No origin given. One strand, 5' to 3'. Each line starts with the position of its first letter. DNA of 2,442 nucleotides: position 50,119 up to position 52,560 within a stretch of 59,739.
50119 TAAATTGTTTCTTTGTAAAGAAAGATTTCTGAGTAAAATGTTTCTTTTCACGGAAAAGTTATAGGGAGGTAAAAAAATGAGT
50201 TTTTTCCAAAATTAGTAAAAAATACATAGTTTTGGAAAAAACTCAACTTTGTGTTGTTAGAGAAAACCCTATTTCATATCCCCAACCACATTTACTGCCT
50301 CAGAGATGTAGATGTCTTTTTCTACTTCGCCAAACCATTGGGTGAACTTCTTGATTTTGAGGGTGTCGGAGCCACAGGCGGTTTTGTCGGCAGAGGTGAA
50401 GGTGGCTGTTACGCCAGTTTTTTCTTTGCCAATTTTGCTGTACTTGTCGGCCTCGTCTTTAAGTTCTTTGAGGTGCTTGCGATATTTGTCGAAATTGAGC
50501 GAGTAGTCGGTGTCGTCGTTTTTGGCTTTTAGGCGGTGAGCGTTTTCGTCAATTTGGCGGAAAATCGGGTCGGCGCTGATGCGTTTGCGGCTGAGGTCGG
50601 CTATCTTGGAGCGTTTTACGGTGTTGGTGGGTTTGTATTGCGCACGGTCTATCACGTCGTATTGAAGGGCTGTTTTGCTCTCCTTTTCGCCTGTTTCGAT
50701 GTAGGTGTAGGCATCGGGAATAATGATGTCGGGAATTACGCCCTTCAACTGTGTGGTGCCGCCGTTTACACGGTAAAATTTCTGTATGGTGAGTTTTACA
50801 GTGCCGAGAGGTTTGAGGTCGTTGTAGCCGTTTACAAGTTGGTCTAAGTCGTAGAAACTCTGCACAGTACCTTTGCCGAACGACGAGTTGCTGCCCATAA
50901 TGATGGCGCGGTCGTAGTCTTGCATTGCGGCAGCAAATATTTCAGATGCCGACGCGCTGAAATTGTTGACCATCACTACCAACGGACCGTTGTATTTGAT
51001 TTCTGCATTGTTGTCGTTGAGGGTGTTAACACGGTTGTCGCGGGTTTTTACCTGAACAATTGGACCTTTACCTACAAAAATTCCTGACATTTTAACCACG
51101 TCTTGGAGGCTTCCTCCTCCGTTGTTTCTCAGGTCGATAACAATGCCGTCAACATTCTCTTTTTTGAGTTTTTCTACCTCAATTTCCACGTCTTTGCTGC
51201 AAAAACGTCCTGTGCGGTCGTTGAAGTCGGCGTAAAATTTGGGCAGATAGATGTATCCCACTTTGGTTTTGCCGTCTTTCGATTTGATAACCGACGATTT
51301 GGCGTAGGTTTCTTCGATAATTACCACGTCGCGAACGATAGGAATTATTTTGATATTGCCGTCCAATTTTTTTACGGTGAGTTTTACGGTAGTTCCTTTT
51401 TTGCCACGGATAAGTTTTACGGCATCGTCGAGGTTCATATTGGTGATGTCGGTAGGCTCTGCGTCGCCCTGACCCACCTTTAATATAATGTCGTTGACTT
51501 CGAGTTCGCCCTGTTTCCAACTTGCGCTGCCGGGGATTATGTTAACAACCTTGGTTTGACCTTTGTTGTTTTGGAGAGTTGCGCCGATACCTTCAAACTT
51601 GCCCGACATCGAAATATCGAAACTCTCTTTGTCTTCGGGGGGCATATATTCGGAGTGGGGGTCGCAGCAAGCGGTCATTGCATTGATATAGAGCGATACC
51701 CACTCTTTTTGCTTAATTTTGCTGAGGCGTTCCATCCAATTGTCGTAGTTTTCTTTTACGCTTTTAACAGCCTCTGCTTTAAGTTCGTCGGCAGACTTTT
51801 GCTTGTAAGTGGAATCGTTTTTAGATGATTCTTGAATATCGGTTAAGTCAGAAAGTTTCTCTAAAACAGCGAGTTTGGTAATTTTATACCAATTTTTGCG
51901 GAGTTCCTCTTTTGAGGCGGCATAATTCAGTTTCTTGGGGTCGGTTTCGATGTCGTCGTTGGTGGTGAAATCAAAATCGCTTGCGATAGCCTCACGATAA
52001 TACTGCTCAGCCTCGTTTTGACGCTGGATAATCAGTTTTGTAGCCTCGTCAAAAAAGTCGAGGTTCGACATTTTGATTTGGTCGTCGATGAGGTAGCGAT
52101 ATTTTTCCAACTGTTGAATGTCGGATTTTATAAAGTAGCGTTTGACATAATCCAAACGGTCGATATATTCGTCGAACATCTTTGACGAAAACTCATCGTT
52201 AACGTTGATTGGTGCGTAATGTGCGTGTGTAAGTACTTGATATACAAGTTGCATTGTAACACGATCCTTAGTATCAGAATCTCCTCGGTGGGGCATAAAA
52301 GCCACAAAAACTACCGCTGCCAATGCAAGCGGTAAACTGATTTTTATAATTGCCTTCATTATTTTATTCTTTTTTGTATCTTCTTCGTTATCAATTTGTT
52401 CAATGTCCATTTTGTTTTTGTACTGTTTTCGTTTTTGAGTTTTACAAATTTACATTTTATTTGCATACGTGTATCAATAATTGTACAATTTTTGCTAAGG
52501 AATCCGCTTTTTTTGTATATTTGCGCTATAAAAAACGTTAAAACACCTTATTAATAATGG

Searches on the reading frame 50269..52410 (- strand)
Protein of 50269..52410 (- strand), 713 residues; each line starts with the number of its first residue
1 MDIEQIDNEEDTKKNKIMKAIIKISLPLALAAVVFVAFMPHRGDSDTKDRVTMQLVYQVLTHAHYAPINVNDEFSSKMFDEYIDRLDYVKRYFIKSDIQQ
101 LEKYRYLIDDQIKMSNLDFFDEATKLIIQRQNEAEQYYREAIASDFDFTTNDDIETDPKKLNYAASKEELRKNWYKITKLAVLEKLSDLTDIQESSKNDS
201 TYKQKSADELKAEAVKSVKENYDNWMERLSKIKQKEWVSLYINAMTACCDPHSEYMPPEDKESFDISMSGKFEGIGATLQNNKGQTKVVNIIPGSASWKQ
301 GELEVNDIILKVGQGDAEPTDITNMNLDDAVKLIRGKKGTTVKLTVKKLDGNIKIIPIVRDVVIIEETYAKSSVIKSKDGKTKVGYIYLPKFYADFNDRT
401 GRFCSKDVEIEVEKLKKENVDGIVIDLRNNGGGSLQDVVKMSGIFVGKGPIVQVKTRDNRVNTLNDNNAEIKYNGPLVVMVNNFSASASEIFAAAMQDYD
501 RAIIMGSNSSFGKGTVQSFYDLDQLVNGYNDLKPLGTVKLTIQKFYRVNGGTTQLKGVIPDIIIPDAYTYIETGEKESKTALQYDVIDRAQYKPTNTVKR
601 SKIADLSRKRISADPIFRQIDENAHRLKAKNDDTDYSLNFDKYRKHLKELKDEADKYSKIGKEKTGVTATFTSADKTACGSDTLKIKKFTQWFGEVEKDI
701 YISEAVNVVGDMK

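Call 76: search_protein_families(library=pfam, proteins=[window:50269-52410:-], max_evalue=0.00001)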
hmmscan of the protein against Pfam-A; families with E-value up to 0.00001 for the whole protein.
window:50269-52410:- (713 aa): 6 families
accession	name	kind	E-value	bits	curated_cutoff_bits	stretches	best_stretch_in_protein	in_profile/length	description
PF17804.6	TSP_NTD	-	7.3e-49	167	26.4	1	57-259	2-188/188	Tail specific protease N-terminal domain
PF03572.23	Peptidase_S41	-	2.4e-45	154.5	24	1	383-563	1-164/165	Peptidase family S41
PF11818.13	DUF3340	-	6.2e-25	88.6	28.6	1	568-712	1-153/155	C-terminal domain of tail specific protease (DUF3340)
PF00595.29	PDZ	-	4.2e-11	43.5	23.2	1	270-347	6-81/81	PDZ domain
PF17820.7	PDZ_6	-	6.5e-06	26.2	27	0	288-347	2-53/54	PDZ domain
PF13180.12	PDZ_2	-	9.1e-06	26.3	27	0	275-348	3-69/80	PDZ domain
